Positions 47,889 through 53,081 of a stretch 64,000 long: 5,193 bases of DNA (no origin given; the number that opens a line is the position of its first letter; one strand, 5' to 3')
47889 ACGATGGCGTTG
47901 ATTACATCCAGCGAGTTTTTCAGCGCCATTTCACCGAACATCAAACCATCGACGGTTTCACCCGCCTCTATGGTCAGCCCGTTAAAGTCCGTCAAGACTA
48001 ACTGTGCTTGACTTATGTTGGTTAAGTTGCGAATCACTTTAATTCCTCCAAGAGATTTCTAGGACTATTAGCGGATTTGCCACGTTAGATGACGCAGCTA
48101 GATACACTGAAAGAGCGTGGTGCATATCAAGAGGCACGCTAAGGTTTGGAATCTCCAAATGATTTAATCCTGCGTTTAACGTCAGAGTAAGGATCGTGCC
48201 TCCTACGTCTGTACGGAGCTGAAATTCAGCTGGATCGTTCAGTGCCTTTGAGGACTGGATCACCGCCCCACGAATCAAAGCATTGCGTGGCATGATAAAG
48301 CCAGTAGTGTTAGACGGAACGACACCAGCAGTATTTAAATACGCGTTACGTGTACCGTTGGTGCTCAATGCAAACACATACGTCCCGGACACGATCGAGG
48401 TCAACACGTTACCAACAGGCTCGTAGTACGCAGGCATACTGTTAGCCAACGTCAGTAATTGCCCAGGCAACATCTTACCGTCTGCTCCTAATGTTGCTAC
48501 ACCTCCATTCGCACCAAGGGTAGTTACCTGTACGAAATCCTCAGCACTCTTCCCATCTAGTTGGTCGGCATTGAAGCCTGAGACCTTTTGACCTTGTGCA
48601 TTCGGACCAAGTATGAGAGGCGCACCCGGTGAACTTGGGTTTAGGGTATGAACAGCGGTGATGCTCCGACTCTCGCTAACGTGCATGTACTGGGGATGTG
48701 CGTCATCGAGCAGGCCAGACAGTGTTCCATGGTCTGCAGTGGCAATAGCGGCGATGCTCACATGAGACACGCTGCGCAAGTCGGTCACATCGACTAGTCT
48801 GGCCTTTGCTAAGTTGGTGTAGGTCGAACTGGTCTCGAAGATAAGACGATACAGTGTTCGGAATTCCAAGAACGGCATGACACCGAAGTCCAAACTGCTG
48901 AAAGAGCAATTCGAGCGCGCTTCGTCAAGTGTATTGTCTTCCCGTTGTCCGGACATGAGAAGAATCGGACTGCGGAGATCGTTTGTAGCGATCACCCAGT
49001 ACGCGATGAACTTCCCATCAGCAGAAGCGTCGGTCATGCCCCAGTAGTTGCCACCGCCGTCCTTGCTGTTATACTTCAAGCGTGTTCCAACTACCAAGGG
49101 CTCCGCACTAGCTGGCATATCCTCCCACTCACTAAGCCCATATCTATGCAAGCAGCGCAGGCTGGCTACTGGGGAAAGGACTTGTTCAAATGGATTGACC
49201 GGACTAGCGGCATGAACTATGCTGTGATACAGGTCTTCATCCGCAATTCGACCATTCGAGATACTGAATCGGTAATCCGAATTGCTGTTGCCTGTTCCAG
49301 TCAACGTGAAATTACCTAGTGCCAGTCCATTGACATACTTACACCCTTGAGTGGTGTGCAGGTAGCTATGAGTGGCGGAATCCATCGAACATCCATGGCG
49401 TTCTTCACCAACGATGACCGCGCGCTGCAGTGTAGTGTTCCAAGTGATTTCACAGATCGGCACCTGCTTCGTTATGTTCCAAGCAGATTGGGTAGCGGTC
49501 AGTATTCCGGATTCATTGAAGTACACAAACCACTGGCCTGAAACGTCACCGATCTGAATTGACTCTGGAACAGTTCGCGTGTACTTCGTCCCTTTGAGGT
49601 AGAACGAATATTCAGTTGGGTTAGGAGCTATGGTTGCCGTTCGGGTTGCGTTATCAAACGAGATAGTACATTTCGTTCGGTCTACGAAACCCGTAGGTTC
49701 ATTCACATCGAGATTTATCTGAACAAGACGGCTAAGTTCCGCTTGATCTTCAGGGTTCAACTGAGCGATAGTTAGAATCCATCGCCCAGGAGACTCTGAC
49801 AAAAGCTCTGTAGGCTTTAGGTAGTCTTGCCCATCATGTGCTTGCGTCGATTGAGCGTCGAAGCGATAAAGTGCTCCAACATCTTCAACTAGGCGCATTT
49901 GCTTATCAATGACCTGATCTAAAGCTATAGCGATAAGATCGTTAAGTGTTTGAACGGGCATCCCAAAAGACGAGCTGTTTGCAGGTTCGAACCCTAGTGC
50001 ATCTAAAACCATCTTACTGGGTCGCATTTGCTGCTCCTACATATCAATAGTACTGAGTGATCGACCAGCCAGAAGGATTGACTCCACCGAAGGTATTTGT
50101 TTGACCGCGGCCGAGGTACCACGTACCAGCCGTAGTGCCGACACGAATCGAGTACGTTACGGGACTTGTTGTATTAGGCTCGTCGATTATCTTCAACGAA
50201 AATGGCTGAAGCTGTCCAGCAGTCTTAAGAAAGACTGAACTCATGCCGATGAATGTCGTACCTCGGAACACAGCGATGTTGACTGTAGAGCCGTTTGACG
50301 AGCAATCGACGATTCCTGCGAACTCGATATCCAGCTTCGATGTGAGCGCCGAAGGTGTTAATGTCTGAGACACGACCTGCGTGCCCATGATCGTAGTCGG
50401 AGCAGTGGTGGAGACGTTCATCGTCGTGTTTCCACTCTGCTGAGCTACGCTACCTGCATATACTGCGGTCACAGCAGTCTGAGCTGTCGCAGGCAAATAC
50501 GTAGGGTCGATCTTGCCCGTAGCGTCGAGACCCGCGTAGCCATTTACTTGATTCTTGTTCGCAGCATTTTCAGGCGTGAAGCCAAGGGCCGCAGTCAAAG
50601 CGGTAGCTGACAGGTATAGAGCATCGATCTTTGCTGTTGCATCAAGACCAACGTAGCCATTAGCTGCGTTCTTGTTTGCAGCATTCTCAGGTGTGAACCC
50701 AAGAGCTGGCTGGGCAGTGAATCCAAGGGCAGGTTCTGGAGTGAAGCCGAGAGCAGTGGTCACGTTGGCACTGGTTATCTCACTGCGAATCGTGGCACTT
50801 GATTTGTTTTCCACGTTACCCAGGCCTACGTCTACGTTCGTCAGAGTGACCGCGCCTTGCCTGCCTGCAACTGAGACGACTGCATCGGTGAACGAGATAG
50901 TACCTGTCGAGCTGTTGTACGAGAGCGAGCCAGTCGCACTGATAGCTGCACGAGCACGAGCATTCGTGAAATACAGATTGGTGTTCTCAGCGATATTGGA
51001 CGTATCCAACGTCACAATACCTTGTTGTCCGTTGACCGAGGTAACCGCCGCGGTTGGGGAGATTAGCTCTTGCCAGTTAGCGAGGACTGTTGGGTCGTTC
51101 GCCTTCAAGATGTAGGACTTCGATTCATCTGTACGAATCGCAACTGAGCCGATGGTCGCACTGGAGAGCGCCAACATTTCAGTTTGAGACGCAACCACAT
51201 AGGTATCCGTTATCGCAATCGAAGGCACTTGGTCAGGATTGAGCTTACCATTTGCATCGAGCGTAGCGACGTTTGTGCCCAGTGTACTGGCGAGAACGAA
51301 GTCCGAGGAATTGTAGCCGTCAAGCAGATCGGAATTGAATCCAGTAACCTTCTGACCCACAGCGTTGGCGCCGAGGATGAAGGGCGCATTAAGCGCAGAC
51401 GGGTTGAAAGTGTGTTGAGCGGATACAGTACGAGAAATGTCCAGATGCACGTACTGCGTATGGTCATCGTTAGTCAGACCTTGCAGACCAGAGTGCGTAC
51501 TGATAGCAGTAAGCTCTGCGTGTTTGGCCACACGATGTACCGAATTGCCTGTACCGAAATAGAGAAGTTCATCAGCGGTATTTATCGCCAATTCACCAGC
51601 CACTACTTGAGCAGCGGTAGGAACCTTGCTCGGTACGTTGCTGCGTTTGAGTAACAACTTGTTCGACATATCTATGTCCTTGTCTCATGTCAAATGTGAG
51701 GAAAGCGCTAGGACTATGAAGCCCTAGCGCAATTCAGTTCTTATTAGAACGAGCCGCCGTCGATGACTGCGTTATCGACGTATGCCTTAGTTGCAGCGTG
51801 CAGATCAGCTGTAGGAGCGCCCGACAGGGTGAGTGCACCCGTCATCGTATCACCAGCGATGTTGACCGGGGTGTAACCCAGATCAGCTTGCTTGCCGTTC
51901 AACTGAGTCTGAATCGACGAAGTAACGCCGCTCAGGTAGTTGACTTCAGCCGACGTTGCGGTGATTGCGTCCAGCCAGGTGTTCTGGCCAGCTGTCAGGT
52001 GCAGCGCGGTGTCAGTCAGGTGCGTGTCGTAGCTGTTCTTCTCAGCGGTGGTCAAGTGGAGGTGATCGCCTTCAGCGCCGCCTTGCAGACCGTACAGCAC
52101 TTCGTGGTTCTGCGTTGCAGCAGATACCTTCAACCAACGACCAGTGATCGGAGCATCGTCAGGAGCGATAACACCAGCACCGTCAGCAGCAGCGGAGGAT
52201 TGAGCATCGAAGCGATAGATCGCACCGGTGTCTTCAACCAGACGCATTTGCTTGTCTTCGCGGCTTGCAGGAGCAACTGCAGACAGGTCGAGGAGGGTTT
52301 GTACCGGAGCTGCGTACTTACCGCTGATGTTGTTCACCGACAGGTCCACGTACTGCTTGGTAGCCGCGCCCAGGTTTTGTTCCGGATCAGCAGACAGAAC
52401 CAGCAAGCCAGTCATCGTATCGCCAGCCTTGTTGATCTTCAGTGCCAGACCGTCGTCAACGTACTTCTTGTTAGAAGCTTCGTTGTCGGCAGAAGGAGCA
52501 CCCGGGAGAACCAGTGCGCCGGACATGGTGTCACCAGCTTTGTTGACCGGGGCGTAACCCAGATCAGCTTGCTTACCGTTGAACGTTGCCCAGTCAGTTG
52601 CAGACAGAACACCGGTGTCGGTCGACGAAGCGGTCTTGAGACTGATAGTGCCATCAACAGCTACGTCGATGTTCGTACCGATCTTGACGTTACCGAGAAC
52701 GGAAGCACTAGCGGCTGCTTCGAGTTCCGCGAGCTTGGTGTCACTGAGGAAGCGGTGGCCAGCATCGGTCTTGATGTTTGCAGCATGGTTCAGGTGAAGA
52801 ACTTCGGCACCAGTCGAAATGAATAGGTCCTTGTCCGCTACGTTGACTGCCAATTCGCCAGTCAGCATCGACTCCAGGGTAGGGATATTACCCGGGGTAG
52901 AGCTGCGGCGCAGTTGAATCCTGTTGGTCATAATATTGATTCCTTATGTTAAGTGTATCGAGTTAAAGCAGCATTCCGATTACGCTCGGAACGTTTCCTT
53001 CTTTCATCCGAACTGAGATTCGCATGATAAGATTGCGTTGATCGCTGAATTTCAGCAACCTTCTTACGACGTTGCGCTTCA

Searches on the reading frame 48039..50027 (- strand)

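Call 29: search_protein_families(library=phrogs, proteins=[window:48039-50027:-], max_evalue=0.00001)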
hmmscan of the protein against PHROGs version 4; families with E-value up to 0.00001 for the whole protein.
window:48039-50027:- (662 aa): 1 family
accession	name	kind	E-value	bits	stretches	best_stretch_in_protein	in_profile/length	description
phrog_4302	-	unknown function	9.3e-13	48.8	1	21-90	70-143/499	-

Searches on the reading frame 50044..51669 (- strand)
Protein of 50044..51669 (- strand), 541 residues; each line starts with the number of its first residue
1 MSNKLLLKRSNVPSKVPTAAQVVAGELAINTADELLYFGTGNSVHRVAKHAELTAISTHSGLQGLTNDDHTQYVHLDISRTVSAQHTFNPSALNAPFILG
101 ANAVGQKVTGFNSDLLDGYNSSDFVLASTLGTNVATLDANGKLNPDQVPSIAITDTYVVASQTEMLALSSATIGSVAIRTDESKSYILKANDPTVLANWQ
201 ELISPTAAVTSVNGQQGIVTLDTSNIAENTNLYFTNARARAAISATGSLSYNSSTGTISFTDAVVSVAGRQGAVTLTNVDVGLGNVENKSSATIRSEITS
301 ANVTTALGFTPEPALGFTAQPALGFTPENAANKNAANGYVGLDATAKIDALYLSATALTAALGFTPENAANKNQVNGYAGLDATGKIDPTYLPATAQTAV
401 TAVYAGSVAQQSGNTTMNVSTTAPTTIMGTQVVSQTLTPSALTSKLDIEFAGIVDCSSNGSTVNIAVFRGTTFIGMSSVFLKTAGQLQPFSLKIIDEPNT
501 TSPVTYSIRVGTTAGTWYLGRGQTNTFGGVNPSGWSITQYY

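Call 29: search_protein_families(library=phrogs, proteins=[window:50044-51669:-], max_evalue=0.00001)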
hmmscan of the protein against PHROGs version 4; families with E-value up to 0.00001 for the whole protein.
window:50044-51669:- (541 aa): 6 families
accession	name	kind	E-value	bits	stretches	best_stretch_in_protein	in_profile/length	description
phrog_5207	-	unknown function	1.9e-22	80.5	1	71-226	316-474/689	-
phrog_2824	-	head and packaging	3.3e-20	72.7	1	42-226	697-879/1151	virion structural protein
phrog_23595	-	tail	3e-13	50.5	1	140-227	263-350/440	minor tail protein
phrog_8780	-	tail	1.5e-12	47.6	1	135-227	336-432/755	minor tail protein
phrog_26941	-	tail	3.1e-12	47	1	141-294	292-441/603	tail protein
phrog_13892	-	tail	5.7e-11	43.1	1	260-293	547-580/676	minor tail protein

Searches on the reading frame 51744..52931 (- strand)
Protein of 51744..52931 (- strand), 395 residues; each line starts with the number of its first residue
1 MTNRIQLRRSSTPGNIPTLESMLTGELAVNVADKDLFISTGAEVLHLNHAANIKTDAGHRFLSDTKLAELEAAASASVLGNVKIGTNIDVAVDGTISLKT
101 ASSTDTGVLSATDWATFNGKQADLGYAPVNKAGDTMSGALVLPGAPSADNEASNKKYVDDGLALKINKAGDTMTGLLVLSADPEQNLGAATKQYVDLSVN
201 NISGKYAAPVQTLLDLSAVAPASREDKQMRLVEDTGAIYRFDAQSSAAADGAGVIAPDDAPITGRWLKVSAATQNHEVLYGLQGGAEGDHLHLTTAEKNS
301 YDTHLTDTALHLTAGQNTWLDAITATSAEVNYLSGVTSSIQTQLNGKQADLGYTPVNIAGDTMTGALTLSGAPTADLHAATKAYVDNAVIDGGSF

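Call 29: search_protein_families(library=phrogs, proteins=[window:51744-52931:-], max_evalue=0.00001)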
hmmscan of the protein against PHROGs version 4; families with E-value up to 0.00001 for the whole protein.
window:51744-52931:- (395 aa): 8 families
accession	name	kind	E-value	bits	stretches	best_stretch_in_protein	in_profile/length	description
phrog_4302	-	unknown function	9.1e-17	62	1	173-300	42-168/499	-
phrog_16641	-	tail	2e-15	56.5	0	166-197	124-155/1296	tail fiber protein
phrog_19966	-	tail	6.5e-08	32.6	1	3-50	5-52/724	long tail fiber protein distal subunit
phrog_16122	-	head and packaging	7.6e-08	32.8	1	267-388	75-198/526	virion structural protein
phrog_10316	-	tail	1.3e-07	30.5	0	3-42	7-46/1471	tail fiber protein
phrog_1699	-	tail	1.6e-06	28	0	4-37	6-39/1000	long tail fiber protein distal subunit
phrog_20242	-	tail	4.8e-06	26.2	1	3-47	8-52/1025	tail fiber protein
phrog_8378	-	tail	6.3e-06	25.2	0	146-191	1040-1085/1446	tail fiber protein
